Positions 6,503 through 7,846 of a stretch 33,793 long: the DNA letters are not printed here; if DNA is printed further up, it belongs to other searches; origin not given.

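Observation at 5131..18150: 13-kb TetR-headed, translationally coupled operon mixing uptake machinery with thiolase-fold/acyl-CoA enzymes: candidate undescribed pathway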

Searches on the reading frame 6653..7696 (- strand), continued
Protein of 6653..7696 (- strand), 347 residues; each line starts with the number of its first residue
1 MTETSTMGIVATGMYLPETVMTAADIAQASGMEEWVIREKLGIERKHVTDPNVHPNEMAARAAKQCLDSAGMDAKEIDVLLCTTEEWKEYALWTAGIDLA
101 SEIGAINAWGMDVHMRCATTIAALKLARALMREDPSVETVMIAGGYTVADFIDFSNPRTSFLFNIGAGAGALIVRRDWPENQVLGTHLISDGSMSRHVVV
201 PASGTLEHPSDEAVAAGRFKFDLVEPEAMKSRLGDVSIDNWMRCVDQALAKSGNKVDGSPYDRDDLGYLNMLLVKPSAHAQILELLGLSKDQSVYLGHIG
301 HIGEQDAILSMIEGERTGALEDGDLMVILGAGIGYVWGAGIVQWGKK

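Call 48: search_protein_families(library=pfam, proteins=[L087:3872-5308:+, L087:5343-6335:+, L087:6457-7071:+, L087:7087-8577:+, L087:8582-8998:+, L087:8998-9993:+, L087:9987-11852:+, L087:12030-13304:+, L087:13396-14169:+, L087:2726-3670:-], max_evalue=0.001)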
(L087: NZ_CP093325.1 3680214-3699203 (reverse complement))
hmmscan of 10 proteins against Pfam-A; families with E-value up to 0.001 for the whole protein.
L087:3872-5308:+ (478 aa): 6 families
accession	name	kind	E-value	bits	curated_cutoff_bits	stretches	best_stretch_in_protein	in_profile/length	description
PF01593.30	Amino_oxidase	-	7.2e-74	250.1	19.8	1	34-475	1-442/443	Flavin containing amine oxidoreductase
PF13450.12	NAD_binding_8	-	9.9e-13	48.6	21.9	1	29-80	1-49/68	NAD(P)-binding Rossmann-like domain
PF07992.20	Pyr_redox_2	-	9.6e-05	22.4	26.1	1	19-60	137-178/291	Pyridine nucleotide-disulphide oxidoreductase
PF01266.30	DAO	-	0.00043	20.4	27.9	1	27-61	2-37/353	FAD dependent oxidoreductase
PF03486.20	HI0933_like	-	0.00047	20.1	50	1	26-63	2-39/244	HI0933-like protein Rossmann domain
PF00890.30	FAD_binding_2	-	0.00095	18.9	20.4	0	27-62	2-37/414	FAD binding domain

L087:5343-6335:+ (330 aa): 2 families
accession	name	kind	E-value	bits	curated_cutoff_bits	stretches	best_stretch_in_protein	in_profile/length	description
PF02492.25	cobW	-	5e-48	163.5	20.7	1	29-207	2-179/180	CobW/HypB/UreG, nucleotide-binding domain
PF07683.19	CobW_C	-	6.5e-17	61.6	22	1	241-325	1-93/94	Cobalamin synthesis protein cobW C-terminal domain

L087:6457-7071:+ (204 aa): 2 families
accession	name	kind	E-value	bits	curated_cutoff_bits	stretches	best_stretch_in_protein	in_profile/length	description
PF00440.29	TetR_N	-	6.4e-13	48.7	24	1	27-72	2-47/47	Bacterial regulatory proteins, tetR family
PF17935.6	TetR_C_27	-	0.00026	21.5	26.1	1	102-167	13-78/106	Tetracyclin repressor-like, C-terminal domain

L087:7087-8577:+ (496 aa): 2 families
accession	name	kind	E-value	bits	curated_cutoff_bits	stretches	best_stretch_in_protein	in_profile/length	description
PF00501.34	AMP-binding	-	1.7e-92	310.6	29.9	1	9-358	2-384/384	AMP-binding enzyme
PF13193.12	AMP-binding_C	-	3.1e-20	73.3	24.5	1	408-483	1-76/76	AMP-binding enzyme C-terminal domain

L087:8582-8998:+ (138 aa): 4 families
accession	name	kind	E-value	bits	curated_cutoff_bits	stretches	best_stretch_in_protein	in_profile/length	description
PF01575.25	MaoC_dehydratas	-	4.6e-28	97.7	27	1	10-106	12-108/123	MaoC like domain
PF13452.11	FAS1_DH_region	-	1.5e-09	38.5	22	1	12-124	10-131/132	FAS1-like, dehydratase domain region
PF22636.2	FlK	-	0.00065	20.2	27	1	69-129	40-97/103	Fluoroacetyl-CoA-specific thioesterase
PF03061.28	4HBT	-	0.0007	20.3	20.6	1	67-100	27-58/79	Thioesterase superfamily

L087:8998-9993:+ (331 aa): 2 families
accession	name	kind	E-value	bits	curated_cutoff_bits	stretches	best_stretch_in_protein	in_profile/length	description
PF08541.16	ACP_syn_III_C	-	8e-24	84.1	26.6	1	243-331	1-90/90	3-Oxoacyl-[acyl-carrier-protein (ACP)] synthase III C terminal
PF08545.16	ACP_syn_III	-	3.5e-17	62.5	24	1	105-186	1-80/80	3-Oxoacyl-[acyl-carrier-protein (ACP)] synthase III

L087:9987-11852:+ (621 aa): 11 families
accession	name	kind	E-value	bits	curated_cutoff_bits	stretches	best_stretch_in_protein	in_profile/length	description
PF01436.27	NHL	-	3.5e-80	260.7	20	6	437-464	1-28/28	NHL repeat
PF17170.10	DUF5128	-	5.3e-28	98.6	22.9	4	203-277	54-127/321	6-bladed beta-propeller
PF08450.18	SGL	-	1.6e-20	74.2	26.3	1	150-273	91-215/246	SMP-30/Gluconolactonase/LRE-like region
PF25021.1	TEN_NHL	-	9.2e-17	61.5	27.1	0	183-230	132-178/357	Teneurin NHL domain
PF22701.2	Mala_s_1-like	-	1.1e-16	61.7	27.5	1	53-114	90-146/195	Mal s 1 allergenic protein-like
PF13449.12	Phytase-like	-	7.4e-14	52.8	27.6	0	150-181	73-104/284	Esterase-like activity of phytase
PF06739.17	SBBP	-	1.3e-13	51.1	20.5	0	439-454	14-29/38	Beta-propeller repeat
PF24684.1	Vgb_lyase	-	3.4e-13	49.5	50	1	53-225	57-214/290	Virginiamycin B lyase family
PF01731.26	Arylesterase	-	1e-09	38.9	21.3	0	239-268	52-81/86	Arylesterase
PF15869.11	TolB_like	-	8.1e-05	22.5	29.2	0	126-175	48-96/296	TolB-like 6-blade propeller-like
PF06977.17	SdiA-regulated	-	0.0005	19.8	21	0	59-114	181-239/249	SdiA-regulated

L087:12030-13304:+ (424 aa): 4 families
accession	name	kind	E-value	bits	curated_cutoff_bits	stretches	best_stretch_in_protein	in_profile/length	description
PF13458.12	Peripla_BP_6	-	2.8e-68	231.5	31.7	1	58-396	1-339/343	Periplasmic binding protein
PF13433.12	Peripla_BP_5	-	2.5e-29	103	27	1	59-400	1-340/363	Periplasmic binding protein domain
PF01094.35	ANF_receptor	-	5.6e-14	52.4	25.4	1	93-388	17-342/353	Receptor family ligand binding region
PF13407.12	Peripla_BP_4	-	0.00016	21.8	35.1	0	202-261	7-66/258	Periplasmic binding protein domain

L087:13396-14169:+ (257 aa): 5 families
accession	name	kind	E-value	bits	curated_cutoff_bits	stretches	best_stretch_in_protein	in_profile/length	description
PF00005.33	ABC_tran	-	4.4e-33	115.2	25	1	21-176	2-137/137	ABC transporter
PF12399.14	BCA_ABC_TP_C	-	4e-09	36.3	25.5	1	225-248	1-24/27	Branched-chain amino acid ATP-binding cassette transporter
PF13304.12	AAA_21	-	1.2e-06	29.2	27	0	34-51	3-20/304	AAA domain, putative AbiEii toxin, Type IV TA system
PF13476.12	AAA_23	-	0.00017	22.7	27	1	21-50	11-39/201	AAA domain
PF03193.22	RsgA_GTPase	-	0.00071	19.9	30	0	7-61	84-137/174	RsgA GTPase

L087:2726-3670:- (314 aa): 2 families
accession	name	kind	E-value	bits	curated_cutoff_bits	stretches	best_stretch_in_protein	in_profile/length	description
PF00056.29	Ldh_1_N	-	1.6e-51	174.5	27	1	7-145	2-141/141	lactate/malate dehydrogenase, NAD binding domain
PF02866.23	Ldh_1_C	-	4.8e-49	167.1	22.6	1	148-312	1-169/174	lactate/malate dehydrogenase, alpha/beta C-terminal domain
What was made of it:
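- The Bacillus variant carries a MaoC hydratase (call 48). A lactonase-like NHL/SGL propeller replaces the alpha/beta hydrolase in Bacillus (call 48).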

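Call 77: search_solved_structures(query=A4, max_evalue=1e-8)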
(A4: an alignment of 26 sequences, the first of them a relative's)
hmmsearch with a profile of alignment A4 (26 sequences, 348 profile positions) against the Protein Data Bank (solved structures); distinct sequences matched with E-value up to 1e-8: 49.
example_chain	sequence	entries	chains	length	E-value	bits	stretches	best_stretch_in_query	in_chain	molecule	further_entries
8vd9_A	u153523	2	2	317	2.3e-31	112.2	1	6-198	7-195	Beta-ketoacyl-[acyl-carrier-protein] synthase III 1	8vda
2ebd_A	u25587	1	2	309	6e-28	101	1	8-198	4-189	3-oxoacyl-[acyl-carrier-protein] synthase 3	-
4dfe_A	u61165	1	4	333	3.7e-25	91.8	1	9-202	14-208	3-oxoacyl-[acyl-carrier-protein] synthase 3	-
1zow_A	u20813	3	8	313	4.8e-24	88.1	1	6-199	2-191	3-oxoacyl-[acyl-carrier-protein] synthase III | 3-oxoacyl-[acyl-carrier-protein] synthase 3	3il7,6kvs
3il9_A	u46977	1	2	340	5.1e-23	84.8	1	6-344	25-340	3-oxoacyl-[acyl-carrier-protein] synthase 3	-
9ka2_A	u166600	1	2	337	5.6e-23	84.6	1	7-344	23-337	Beta-ketoacyl-[acyl-carrier-protein] synthase III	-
6x7r_A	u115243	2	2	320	6e-23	84.5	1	8-344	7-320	3-oxoacyl-[acyl-carrier-protein] synthase 3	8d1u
1hn9_A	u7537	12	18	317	6.2e-23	84.5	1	8-344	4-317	BETA-KETOACYL-ACYL CARRIER PROTEIN SYNTHASE III | 3-oxoacyl-[acyl-carrier-protein] synthase III | 3-oxoacyl-[acyl-carrier-protein] synthase 3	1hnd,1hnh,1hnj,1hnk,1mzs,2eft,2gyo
1ebl_A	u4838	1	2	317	6.5e-23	84.4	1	8-344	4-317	BETA-KETOACYL-ACP SYNTHASE III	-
4ryb_A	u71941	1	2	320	5.8e-22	81.3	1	9-202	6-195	3-oxoacyl-[acyl-carrier-protein] synthase 3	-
5bqs_A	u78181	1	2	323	9.9e-22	80.5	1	9-222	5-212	3-oxoacyl-[acyl-carrier-protein] synthase 3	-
4wzu_A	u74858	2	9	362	3e-21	78.9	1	8-346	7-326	3-oxoacyl-[acyl-carrier-protein] synthase 3 protein 2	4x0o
9ka5_A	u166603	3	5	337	3.4e-21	78.7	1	7-344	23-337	Beta-ketoacyl-[acyl-carrier-protein] synthase III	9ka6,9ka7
1hzp_A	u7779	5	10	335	1.4e-20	76.8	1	5-172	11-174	3-OXOACYL-[ACYL-CARRIER-PROTEIN] SYNTHASE III | 3-oxoacyl-[acyl-carrier-protein] synthase 3 | Beta-ketoacyl-ACP synthase III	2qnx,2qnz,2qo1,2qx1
2aj9_A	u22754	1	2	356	1.6e-20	76.6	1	5-172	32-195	3-oxoacyl-[acyl-carrier-protein] synthase III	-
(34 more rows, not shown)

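Call 85: predict_structure(alignment_id=A4)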
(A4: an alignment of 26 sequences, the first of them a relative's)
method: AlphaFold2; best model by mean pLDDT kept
length: 347 residues; sequences in the alignment: 26
mean_pLDDT: 80.6   pTM: 0.83
mean pLDDT of the five models: 80.6, 72.2, 69.7, 63.2, 53.1
residues with pLDDT >= 90: 163; 70-90: 100; 50-70: 52; < 50: 32
segments of 3 or more residues with pLDDT < 50: 1-3, 86-92, 194-208, 222-225
pLDDT, mean of each block of 10 residues (from residue 1): 72 94 85 83 85 85 98 98 61 73 94 81 93 95 82 55 73 95 89 45 44 57 49 65 93 91 94 77 93 88 87 94 93 76 86
secondary structure, 60 per line:
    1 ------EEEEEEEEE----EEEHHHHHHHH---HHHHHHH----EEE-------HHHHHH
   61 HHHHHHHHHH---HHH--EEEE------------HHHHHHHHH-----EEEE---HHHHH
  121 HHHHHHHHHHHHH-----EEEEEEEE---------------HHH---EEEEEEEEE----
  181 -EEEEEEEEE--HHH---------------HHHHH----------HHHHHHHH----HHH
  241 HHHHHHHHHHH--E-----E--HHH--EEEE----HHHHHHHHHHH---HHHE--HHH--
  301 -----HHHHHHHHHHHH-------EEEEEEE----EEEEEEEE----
elements in order: E7-15 E20-22 H23-30 H34-40 E45-47 H55-70 E79-82 H95-103 E109-112 H116-133 E139-146 E168-176 E182-190 H211-215 H226-233 H238-251 E268-271 H276-286 H306-317 E325-331 E336-343

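Call 88: fold_search(model_id=the predicted structure, library=pdb)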
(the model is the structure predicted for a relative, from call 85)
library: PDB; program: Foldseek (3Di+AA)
matches with E <= 10: 1430; with E <= 0.001: 1046
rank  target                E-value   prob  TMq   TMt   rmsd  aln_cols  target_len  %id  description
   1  2x3e_A                3.2e-27  1.00  0.76  0.81   4.6       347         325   21  Crystal structure of 3-oxoacyl-(acyl carrier protein) synthase III, FabH from Pseudomonas aeruginosa PAO1 (released 2010-07-28)
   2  8vd9                  3.4e-27  1.00  0.78  0.86   3.8       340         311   24  Crystal structure of Bacillus subtilis FabHA, beta-ketoacyl carrier protein synthase III (released 2024-02-14)
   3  4ryb_A                3.7e-27  1.00  0.78  0.85   3.7       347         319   22  Crystal structure of beta-ketoacyl-ACP synthase III (FabH) from Neisseria meningitidis (released 2014-12-31)
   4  2ebd_B                4.4e-27  1.00  0.76  0.86   4.6       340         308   20  Crystal structure of 3-oxoacyl-[acyl-carrier-protein] synthase III from Aquifex aeolicus VF5 (released 2007-08-14)
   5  2x3e_B                8.0e-27  1.00  0.77  0.84   4.1       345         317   21  Crystal structure of 3-oxoacyl-(acyl carrier protein) synthase III, FabH from Pseudomonas aeruginosa PAO1 (released 2010-07-28)
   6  3il3                  1.2e-26  1.00  0.77  0.84   4.0       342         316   20  Structure of Haemophilus influenzae FabH (released 2009-08-25)
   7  2ebd_A                1.3e-26  1.00  0.76  0.85   4.8       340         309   21  Crystal structure of 3-oxoacyl-[acyl-carrier-protein] synthase III from Aquifex aeolicus VF5 (released 2007-08-14)
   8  6x7r                  1.5e-26  1.00  0.79  0.86   3.8       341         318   23  E. coli beta-ketoacyl-[acyl carrier protein] synthase III (FabH) in complex with oxa(dethia)-coenzyme A (released 2021-06-02)
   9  5bnr                  1.5e-26  1.00  0.76  0.85   4.1       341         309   24  E. coli Fabh with small molecule inhibitor 2 (released 2016-05-18)
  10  1hn9_A                1.9e-26  1.00  0.78  0.85   3.9       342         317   23  CRYSTAL STRUCTURE OF BETA-KETOACYL-ACP SYNTHASE III (released 2000-12-27)
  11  4dfe_D                3.6e-26  1.00  0.79  0.84   3.7       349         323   22  Crystal structure of 3-oxoacyl-[acyl-carrier-protein] synthase III from Burkholderia xenovorans (released 2012-02-08)
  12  4x0o_H                6.0e-26  1.00  0.79  0.77   4.1       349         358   19  Beta-ketoacyl-(acyl carrier protein) synthase III-2 (FabH2) from Vibrio cholerae soaked with Acetyl-CoA (released 2014-12-03)
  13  4dfe_B                7.3e-26  1.00  0.78  0.84   3.8       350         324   22  Crystal structure of 3-oxoacyl-[acyl-carrier-protein] synthase III from Burkholderia xenovorans (released 2012-02-08)
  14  8vdb_A                7.8e-26  1.00  0.77  0.81   4.4       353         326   19  Crystal structure of Bacillus subtilis FabHB, beta-ketoacyl carrier protein synthase III (released 2024-02-14)
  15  8vdb_D                8.9e-26  1.00  0.77  0.81   4.7       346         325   19  Crystal structure of Bacillus subtilis FabHB, beta-ketoacyl carrier protein synthase III (released 2024-02-14)
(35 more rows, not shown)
